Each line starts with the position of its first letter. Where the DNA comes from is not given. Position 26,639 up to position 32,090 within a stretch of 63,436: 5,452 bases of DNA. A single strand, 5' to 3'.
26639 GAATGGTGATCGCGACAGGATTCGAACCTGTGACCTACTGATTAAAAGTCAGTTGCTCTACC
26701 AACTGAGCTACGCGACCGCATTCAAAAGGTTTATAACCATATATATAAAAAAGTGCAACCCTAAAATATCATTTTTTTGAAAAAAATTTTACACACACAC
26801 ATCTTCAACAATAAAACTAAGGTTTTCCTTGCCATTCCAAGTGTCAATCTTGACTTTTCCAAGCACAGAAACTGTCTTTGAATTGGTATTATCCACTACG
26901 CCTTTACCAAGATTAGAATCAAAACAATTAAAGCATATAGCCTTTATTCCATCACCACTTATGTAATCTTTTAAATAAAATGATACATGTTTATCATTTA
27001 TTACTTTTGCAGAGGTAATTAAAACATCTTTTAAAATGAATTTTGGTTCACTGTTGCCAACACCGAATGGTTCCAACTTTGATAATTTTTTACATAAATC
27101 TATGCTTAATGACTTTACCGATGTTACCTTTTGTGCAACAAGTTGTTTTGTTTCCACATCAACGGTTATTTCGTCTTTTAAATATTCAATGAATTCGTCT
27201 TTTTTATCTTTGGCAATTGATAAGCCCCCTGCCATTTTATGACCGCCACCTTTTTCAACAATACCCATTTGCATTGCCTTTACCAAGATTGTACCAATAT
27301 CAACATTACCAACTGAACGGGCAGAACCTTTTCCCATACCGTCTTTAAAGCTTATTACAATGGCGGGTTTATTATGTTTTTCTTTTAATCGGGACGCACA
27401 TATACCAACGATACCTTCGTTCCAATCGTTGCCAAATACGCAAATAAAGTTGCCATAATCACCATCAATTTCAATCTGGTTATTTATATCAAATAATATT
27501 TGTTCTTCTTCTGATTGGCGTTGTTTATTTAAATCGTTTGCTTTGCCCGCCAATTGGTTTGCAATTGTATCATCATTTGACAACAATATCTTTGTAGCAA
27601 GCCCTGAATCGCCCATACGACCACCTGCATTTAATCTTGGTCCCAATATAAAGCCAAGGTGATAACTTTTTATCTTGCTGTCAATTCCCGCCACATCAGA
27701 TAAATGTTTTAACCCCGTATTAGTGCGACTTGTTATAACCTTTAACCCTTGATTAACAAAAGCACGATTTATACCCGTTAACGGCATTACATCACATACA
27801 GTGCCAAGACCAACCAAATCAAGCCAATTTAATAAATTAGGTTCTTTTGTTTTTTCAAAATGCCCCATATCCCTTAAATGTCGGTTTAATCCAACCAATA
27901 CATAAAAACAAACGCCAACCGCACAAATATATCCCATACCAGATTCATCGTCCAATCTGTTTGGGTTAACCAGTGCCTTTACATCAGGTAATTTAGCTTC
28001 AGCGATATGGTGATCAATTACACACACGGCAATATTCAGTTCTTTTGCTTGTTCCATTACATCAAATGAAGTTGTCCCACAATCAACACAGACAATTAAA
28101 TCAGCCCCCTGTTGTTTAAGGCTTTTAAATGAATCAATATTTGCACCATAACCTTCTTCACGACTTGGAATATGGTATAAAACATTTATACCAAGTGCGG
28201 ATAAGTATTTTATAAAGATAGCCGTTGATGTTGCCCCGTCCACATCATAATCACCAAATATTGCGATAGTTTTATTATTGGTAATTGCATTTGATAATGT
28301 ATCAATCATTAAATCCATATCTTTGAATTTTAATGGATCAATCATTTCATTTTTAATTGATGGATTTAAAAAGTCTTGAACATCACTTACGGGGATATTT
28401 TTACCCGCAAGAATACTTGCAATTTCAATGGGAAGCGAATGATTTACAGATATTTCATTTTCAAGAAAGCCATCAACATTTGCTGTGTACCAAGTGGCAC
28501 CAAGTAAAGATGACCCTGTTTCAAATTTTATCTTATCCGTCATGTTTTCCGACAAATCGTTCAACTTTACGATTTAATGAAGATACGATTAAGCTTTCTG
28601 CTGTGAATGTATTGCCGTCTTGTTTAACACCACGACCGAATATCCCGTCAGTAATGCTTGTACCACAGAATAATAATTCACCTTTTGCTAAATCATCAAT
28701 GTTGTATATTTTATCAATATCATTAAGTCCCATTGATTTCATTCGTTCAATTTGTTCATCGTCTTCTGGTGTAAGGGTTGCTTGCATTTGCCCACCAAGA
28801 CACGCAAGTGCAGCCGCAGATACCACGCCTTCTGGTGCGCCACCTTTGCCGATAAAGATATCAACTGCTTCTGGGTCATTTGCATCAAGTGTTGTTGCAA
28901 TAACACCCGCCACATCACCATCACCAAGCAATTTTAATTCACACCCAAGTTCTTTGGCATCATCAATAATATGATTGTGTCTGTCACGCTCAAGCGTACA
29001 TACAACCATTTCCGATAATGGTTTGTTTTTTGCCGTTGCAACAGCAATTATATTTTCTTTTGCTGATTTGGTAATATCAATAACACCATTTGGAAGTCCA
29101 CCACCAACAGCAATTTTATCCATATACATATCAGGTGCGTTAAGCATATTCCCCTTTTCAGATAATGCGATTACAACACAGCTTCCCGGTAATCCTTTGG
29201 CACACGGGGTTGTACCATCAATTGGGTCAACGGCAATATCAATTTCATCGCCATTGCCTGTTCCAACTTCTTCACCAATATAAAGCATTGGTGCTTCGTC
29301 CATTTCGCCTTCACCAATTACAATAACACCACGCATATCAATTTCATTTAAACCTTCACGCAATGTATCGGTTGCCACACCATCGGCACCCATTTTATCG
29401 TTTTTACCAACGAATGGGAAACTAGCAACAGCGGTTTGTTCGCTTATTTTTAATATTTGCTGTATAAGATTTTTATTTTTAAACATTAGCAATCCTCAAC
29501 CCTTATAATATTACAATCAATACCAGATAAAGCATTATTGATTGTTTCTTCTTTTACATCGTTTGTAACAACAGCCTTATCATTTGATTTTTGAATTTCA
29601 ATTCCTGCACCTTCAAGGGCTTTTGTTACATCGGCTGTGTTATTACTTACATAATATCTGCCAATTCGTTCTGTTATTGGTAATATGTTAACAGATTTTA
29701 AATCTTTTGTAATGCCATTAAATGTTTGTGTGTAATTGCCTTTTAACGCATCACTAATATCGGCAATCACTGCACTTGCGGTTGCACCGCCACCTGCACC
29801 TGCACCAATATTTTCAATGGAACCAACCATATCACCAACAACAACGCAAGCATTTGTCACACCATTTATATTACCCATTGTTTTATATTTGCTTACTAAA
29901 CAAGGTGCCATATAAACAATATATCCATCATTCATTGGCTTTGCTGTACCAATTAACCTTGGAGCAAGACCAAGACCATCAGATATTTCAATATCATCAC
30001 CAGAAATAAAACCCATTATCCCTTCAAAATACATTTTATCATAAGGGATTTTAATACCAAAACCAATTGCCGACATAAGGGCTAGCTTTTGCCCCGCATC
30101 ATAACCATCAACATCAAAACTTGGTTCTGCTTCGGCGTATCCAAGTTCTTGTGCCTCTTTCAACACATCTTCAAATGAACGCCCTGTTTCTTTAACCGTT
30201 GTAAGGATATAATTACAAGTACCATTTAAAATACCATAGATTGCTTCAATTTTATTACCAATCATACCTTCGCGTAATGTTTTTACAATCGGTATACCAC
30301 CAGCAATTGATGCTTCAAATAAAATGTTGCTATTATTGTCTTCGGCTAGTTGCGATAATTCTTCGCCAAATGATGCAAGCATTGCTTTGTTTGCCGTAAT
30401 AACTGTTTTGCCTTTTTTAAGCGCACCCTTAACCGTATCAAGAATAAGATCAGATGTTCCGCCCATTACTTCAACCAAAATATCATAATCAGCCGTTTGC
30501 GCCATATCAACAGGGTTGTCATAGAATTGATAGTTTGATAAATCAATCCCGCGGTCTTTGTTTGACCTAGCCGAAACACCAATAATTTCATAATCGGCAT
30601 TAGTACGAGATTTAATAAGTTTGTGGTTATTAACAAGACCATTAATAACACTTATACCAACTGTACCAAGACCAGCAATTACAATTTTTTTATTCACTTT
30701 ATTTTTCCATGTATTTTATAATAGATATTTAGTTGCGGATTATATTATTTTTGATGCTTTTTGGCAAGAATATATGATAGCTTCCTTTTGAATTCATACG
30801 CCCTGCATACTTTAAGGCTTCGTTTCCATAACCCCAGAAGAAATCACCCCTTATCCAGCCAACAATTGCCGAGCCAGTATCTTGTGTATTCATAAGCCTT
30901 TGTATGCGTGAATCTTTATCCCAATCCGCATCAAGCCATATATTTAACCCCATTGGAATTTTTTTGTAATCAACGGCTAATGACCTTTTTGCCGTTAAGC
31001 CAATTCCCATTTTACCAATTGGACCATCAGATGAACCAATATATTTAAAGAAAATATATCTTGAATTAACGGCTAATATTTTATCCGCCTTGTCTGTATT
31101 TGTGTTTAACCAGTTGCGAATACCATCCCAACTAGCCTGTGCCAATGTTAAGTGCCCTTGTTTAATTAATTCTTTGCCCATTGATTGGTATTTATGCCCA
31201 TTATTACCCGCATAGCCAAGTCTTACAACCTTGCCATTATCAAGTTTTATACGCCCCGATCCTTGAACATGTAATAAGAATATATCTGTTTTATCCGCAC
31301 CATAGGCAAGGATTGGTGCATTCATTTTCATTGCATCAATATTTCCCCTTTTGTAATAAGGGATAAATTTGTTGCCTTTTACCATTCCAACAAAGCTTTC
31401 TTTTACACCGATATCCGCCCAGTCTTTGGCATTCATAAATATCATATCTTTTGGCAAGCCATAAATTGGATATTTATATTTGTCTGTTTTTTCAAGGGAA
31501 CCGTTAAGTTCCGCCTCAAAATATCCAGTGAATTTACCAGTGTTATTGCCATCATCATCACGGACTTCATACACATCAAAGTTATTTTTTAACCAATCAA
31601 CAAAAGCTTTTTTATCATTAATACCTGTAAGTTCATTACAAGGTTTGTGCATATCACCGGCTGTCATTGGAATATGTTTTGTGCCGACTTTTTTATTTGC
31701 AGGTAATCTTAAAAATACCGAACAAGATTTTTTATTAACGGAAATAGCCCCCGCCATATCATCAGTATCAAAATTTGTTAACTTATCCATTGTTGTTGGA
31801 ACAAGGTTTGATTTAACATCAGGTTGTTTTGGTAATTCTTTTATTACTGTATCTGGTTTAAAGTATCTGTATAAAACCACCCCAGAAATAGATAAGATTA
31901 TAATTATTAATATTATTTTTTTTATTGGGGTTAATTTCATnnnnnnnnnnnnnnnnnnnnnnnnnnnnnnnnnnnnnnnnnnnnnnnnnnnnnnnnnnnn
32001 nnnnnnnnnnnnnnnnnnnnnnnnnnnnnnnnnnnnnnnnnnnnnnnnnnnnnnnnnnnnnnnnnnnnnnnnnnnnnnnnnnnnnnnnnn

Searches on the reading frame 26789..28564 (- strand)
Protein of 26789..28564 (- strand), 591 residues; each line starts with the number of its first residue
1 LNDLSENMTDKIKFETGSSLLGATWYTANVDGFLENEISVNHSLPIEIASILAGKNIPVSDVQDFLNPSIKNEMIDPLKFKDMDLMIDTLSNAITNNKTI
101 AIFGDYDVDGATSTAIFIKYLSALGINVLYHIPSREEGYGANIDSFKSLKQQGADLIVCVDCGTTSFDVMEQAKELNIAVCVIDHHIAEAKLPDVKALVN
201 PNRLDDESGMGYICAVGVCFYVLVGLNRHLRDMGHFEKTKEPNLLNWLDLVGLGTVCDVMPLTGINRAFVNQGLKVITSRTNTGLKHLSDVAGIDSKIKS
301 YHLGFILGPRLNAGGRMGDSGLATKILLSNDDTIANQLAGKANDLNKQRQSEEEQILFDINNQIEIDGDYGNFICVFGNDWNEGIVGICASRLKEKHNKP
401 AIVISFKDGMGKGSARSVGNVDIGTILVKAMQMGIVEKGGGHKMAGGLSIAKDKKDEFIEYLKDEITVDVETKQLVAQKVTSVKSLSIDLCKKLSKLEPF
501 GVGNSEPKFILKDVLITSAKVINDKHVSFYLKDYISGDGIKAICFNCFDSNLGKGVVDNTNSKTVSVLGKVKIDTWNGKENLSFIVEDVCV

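Call 25: search_protein_families(library=ncbifam, proteins=[window:26789-28564:-], max_evalue=1e-10)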
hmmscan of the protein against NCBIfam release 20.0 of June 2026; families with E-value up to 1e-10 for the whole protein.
window:26789-28564:- (591 aa): 5 families
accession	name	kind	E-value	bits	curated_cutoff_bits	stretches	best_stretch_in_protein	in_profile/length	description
TIGR00644.1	recJ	equivalog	1e-147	492.7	396.9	1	48-588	5-545/546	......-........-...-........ exonuclease RecJ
NF008290.0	PRK11070.1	equivalog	9.9e-94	314.9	900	1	74-589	48-574/577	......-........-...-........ exonuclease RecJ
NF053576.1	RecJ_archaeal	equivalog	1.7e-28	99.7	360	2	89-277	3-172/452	RecJ family nuclease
NF040701.1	RecJ_Meth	equivalog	3.1e-17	62.5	550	0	96-229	6-133/449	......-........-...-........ exonuclease RecJ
NF053575.1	GAN_nuclease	exception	8.4e-17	60.9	850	0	311-464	302-462/467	GINS-associated RecJ family nuclease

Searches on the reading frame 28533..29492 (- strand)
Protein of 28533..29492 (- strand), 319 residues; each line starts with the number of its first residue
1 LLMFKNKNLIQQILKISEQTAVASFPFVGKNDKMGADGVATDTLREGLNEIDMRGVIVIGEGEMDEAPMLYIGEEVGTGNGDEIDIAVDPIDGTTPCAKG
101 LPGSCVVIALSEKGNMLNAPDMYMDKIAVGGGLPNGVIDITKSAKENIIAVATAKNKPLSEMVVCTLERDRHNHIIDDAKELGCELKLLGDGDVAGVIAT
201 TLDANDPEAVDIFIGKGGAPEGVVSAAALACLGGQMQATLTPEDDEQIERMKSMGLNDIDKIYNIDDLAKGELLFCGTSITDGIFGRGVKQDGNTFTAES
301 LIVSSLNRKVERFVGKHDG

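Call 25: search_protein_families(library=ncbifam, proteins=[window:28533-29492:-], max_evalue=1e-10)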
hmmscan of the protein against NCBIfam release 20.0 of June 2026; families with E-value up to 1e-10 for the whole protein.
window:28533-29492:- (319 aa): 1 family
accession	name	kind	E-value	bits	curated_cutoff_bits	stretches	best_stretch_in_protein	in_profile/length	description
TIGR00330.1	glpX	equivalog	6.4e-91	305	259.3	1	7-317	3-322/334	class II fructose-bisphosphatase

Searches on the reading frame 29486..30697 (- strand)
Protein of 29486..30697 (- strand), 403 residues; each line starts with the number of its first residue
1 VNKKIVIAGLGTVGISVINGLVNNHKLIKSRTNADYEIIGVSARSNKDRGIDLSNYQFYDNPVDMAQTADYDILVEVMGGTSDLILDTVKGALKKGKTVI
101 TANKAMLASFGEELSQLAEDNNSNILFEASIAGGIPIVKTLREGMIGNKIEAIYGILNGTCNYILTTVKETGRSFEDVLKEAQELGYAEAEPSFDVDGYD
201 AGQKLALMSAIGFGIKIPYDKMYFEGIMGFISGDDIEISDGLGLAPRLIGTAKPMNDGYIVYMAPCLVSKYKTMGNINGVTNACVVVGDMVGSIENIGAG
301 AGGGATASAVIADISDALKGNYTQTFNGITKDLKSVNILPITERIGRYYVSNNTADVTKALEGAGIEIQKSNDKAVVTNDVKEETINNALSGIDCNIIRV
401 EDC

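Call 25: search_protein_families(library=ncbifam, proteins=[window:29486-30697:-], max_evalue=1e-10)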
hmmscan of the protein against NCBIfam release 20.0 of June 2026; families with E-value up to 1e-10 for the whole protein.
window:29486-30697:- (403 aa): 7 families
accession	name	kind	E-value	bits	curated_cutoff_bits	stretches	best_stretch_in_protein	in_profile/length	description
NF004976.0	PRK06349.1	subfamily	5.7e-111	371.7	205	1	4-392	6-410/430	homoserine dehydrogenase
NF004912.0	PRK06270.1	equivalog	7.9e-65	219.5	373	1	3-316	4-335/343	homoserine dehydrogenase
NF006235.0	PRK08374.1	equivalog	1.9e-44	152.1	451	1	55-317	75-328/336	homoserine dehydrogenase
NF005290.0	PRK06813.1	equivalog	2.1e-31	109.2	286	1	1-321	1-340/346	homoserine dehydrogenase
NF005002.0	PRK06392.1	equivalog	3.9e-28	98.3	296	1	4-228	5-243/329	homoserine dehydrogenase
NF006959.0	PRK09436.1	equivalog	1.3e-22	79.7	726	1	5-224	468-701/819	bifunctional aspartate kinase/homoserine dehydrogenase I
NF007003.0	PRK09466.1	subfamily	4.2e-16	58.5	582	1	5-220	461-691/810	bifunctional aspartate kinase/homoserine dehydrogenase II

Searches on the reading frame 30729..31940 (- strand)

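Call 12: search_protein_families(library=ncbifam, proteins=[window:30729-31940:-])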
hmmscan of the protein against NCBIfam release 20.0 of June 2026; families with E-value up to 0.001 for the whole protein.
window:30729-31940:- (403 aa): 1 family
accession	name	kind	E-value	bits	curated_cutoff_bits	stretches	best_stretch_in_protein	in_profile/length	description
NF008366.0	PRK11162.1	equivalog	3.9e-32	111.6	242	2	201-387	156-350/366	murein transglycosylase A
